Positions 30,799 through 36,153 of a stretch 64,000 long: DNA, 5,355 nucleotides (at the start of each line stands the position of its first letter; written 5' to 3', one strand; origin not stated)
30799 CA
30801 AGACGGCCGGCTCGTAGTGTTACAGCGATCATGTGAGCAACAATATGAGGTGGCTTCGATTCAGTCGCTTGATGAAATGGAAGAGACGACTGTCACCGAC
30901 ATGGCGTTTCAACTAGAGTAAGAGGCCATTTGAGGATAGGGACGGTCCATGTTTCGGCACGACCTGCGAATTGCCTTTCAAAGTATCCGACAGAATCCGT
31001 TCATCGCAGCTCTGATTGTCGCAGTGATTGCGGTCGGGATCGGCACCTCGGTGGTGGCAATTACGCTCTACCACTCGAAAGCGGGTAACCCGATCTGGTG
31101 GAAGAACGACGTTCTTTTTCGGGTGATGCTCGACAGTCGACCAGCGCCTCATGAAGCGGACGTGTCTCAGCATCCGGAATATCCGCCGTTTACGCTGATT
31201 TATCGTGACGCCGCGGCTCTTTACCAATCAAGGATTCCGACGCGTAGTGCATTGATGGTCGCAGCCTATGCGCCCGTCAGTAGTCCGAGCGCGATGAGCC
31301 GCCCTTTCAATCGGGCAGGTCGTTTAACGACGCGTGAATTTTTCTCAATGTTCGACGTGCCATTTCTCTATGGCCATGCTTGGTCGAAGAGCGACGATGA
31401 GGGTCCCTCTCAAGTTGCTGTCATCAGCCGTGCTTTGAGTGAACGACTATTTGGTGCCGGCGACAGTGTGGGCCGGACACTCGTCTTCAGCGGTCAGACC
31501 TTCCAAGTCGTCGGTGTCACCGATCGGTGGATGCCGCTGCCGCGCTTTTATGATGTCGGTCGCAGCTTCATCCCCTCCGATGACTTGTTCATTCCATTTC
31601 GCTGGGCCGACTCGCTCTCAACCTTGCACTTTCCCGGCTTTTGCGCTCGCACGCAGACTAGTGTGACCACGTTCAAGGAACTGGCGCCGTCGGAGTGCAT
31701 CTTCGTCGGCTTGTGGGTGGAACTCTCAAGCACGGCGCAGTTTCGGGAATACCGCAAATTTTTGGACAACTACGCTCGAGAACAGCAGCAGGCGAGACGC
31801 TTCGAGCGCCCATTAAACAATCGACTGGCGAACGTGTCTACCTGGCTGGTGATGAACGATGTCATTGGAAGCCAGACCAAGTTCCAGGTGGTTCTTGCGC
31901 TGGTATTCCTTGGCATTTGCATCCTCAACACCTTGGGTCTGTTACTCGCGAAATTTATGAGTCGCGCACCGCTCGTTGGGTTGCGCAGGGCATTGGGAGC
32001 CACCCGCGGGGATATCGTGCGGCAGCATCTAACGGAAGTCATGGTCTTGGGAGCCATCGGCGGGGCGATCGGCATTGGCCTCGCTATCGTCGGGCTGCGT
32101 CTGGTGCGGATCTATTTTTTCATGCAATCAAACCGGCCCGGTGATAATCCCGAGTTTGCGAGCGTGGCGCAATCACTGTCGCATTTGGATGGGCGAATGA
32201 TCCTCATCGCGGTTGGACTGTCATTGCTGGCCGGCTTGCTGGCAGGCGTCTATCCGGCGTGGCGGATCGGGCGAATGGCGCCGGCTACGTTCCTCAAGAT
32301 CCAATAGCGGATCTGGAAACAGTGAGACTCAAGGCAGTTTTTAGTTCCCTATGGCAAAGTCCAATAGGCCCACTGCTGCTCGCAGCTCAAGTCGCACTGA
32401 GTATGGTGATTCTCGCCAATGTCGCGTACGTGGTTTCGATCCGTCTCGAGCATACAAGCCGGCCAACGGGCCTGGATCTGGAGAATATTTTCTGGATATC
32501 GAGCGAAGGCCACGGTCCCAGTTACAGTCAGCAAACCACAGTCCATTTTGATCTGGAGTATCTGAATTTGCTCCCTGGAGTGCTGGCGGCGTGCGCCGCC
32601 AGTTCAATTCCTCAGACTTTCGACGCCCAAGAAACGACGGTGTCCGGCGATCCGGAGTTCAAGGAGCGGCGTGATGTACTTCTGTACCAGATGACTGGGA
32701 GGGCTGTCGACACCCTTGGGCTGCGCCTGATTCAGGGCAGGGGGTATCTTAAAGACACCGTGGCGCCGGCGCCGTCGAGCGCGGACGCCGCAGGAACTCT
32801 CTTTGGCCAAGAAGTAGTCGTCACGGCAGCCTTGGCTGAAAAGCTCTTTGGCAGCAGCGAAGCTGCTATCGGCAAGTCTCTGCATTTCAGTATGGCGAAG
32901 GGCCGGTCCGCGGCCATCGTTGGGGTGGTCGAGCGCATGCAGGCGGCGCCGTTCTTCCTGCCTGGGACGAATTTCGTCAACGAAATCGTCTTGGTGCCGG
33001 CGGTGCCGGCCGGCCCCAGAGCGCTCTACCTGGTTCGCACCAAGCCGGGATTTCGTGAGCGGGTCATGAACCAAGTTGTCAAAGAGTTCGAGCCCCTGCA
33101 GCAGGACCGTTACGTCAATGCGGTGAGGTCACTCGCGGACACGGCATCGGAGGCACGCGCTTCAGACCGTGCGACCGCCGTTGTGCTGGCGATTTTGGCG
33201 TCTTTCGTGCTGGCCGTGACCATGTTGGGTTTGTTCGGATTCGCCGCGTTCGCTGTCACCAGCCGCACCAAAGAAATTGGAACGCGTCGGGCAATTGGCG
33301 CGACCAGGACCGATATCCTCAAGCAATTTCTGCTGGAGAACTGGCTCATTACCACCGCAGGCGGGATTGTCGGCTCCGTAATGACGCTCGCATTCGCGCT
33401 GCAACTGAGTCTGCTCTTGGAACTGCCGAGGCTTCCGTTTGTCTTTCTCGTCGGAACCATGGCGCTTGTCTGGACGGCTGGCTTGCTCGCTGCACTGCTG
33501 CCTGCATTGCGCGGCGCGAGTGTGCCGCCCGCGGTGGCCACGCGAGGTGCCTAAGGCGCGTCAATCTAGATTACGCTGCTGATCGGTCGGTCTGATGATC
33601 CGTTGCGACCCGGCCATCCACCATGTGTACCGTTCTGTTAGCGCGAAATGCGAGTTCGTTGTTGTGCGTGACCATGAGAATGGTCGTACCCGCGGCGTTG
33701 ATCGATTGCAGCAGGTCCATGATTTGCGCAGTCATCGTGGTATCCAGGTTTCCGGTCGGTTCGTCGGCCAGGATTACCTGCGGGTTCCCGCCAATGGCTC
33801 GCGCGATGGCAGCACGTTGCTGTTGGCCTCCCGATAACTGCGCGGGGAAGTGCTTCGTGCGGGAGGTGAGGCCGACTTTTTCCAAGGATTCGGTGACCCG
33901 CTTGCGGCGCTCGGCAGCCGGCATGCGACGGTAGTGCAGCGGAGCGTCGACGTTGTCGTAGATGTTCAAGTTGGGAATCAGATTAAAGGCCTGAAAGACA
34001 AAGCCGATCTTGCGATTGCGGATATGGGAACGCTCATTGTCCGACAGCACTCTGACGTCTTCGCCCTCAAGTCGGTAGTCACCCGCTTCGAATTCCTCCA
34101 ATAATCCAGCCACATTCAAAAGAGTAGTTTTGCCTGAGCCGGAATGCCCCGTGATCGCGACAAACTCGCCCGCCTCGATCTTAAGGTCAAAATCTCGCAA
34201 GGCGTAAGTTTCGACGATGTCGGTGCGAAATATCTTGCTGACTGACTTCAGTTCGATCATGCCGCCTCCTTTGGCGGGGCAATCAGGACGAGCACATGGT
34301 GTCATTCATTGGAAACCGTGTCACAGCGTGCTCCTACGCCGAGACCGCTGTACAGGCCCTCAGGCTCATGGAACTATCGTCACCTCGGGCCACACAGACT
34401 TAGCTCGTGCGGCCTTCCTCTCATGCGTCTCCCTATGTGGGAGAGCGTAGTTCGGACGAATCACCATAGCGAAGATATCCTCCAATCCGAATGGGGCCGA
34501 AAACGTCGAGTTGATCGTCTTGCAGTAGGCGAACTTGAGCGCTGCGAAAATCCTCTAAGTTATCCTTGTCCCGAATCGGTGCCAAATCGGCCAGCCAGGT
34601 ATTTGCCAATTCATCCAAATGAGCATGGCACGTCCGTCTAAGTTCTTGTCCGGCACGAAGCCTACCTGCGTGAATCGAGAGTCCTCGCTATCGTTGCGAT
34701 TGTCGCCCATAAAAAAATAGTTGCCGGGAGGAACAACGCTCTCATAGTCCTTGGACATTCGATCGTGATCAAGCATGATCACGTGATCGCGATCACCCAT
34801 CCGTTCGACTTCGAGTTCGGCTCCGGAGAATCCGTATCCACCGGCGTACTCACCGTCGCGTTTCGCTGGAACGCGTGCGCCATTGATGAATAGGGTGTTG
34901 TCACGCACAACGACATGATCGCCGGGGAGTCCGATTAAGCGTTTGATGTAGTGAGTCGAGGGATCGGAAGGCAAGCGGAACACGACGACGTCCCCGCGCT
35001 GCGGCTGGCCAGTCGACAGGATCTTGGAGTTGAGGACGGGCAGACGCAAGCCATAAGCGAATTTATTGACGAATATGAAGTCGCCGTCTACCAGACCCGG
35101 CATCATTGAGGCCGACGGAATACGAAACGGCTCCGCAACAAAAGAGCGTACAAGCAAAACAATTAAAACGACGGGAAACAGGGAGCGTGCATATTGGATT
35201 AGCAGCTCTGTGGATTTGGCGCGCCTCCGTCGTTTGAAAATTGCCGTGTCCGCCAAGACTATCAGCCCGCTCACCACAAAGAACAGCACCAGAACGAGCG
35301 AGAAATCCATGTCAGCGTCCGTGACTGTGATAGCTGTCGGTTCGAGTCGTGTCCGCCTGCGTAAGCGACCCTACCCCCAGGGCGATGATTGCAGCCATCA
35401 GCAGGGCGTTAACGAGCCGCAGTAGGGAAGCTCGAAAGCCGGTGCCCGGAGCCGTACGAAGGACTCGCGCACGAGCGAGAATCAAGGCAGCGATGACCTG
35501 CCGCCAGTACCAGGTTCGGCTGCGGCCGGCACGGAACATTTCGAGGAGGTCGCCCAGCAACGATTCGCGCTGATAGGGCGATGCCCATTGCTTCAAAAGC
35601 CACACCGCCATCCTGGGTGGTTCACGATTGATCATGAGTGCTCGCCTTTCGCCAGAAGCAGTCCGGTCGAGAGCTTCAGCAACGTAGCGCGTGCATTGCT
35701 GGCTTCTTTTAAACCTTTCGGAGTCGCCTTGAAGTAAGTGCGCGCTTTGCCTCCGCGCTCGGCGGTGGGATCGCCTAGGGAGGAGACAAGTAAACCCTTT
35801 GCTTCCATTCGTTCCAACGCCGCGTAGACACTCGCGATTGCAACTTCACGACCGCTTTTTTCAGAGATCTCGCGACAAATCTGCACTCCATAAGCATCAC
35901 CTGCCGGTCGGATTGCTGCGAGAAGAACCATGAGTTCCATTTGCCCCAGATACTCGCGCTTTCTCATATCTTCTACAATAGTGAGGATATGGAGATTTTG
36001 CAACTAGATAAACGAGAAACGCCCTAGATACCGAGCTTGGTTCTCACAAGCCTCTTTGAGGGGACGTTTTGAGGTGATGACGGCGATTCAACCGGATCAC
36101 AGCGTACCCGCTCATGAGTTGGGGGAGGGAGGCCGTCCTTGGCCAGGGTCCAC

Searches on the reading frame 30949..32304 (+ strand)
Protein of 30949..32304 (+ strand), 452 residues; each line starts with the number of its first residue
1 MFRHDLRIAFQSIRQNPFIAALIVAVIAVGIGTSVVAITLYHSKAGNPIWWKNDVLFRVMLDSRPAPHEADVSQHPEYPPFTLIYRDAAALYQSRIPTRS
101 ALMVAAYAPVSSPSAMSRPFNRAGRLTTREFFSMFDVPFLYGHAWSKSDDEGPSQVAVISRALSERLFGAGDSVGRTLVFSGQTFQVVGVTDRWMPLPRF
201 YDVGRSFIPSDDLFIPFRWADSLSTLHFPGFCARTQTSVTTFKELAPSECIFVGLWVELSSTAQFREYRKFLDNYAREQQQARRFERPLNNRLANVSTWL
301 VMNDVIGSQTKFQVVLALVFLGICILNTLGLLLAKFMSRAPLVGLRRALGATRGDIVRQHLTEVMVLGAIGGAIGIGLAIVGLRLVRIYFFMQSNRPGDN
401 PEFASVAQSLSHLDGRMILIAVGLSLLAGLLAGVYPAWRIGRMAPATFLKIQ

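Call 14: search_protein_families(library=pfam, proteins=[window:30949-32304:+], max_evalue=0.001)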
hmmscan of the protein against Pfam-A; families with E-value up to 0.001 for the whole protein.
window:30949-32304:+ (452 aa): 2 families
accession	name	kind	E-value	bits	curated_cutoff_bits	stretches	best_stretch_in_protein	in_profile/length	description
PF12704.14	MacB_PCD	-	7.5e-18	66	27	1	21-223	2-179/207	MacB-like periplasmic core domain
PF02687.27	FtsX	-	9.6e-15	55.1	25.5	1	315-445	2-120/120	FtsX-like permease C-terminal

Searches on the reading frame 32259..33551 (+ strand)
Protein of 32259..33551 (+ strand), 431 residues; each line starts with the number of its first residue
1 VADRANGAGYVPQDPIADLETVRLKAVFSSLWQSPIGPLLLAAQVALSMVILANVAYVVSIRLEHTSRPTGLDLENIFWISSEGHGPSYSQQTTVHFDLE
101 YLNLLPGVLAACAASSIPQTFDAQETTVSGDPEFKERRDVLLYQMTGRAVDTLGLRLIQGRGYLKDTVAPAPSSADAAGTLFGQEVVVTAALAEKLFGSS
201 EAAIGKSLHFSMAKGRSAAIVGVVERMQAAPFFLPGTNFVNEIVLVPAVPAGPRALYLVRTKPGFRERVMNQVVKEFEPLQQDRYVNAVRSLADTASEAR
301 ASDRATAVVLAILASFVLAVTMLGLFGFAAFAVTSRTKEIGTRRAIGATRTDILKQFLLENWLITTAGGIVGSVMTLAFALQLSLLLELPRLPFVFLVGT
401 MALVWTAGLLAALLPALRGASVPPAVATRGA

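Call 14: search_protein_families(library=pfam, proteins=[window:32259-33551:+], max_evalue=0.001)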
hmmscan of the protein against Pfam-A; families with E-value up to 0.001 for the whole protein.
window:32259-33551:+ (431 aa): 2 families
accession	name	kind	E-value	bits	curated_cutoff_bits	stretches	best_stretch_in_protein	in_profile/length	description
PF02687.27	FtsX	-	1.9e-14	54.2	25.5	1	312-423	2-119/120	FtsX-like permease C-terminal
PF12704.14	MacB_PCD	-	6.5e-07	30.3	27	1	74-272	36-203/207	MacB-like periplasmic core domain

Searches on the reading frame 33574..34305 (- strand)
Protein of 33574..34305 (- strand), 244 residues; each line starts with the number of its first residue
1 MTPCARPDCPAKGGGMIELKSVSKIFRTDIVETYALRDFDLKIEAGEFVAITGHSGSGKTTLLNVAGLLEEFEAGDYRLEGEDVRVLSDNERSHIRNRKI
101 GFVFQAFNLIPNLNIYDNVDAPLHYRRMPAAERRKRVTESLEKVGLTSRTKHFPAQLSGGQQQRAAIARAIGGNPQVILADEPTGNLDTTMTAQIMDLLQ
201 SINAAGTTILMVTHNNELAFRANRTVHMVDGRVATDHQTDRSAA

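Call 14: search_protein_families(library=pfam, proteins=[window:33574-34305:-], max_evalue=0.001)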
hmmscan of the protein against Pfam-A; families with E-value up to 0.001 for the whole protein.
window:33574-34305:- (244 aa): 5 families
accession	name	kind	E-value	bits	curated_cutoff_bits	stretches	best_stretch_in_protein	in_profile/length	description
PF00005.33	ABC_tran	-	1.5e-31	110.3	25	1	36-184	1-136/137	ABC transporter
PF13304.12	AAA_21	-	6.5e-08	33.4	27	1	140-218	221-302/304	AAA domain, putative AbiEii toxin, Type IV TA system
PF02463.25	SMC_N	-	3.3e-05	23.9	40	0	47-229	25-212/220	RecF/RecN/SMC N terminal domain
PF13555.12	AAA_29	-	0.00066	19.8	27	0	38-63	14-39/61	P-loop containing region of AAA domain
PF20720.3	nSTAND3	-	0.00072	19.7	27.2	0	31-64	2-35/155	Novel STAND NTPase 3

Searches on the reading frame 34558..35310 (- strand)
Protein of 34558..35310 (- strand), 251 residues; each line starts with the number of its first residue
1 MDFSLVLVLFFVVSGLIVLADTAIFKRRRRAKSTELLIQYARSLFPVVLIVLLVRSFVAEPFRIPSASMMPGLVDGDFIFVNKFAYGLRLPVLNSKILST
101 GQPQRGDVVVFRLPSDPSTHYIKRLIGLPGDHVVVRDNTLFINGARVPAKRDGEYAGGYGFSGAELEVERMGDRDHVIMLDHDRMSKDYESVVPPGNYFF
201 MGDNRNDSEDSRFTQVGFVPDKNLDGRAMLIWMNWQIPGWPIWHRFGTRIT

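Call 14: search_protein_families(library=pfam, proteins=[window:34558-35310:-], max_evalue=0.001)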
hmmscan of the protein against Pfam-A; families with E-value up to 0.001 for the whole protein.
window:34558-35310:- (251 aa): 1 family
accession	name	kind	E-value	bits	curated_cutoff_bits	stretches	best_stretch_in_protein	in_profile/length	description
PF10502.14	Peptidase_S26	-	5.4e-52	176.6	22.9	1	38-233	2-168/168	Signal peptidase, peptidase S26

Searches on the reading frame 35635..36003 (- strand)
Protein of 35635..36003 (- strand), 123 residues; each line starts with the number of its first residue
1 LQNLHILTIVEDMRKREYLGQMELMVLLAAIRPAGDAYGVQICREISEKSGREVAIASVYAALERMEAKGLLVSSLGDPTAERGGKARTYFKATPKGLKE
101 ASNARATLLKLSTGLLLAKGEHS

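Call 14: search_protein_families(library=pfam, proteins=[window:35635-36003:-], max_evalue=0.001)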
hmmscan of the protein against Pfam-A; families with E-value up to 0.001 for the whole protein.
window:35635-36003:- (123 aa): 1 family
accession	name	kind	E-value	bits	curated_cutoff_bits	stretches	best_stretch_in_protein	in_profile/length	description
PF03551.20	PadR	-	3.9e-10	40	27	1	28-101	2-73/75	Transcriptional regulator PadR-like family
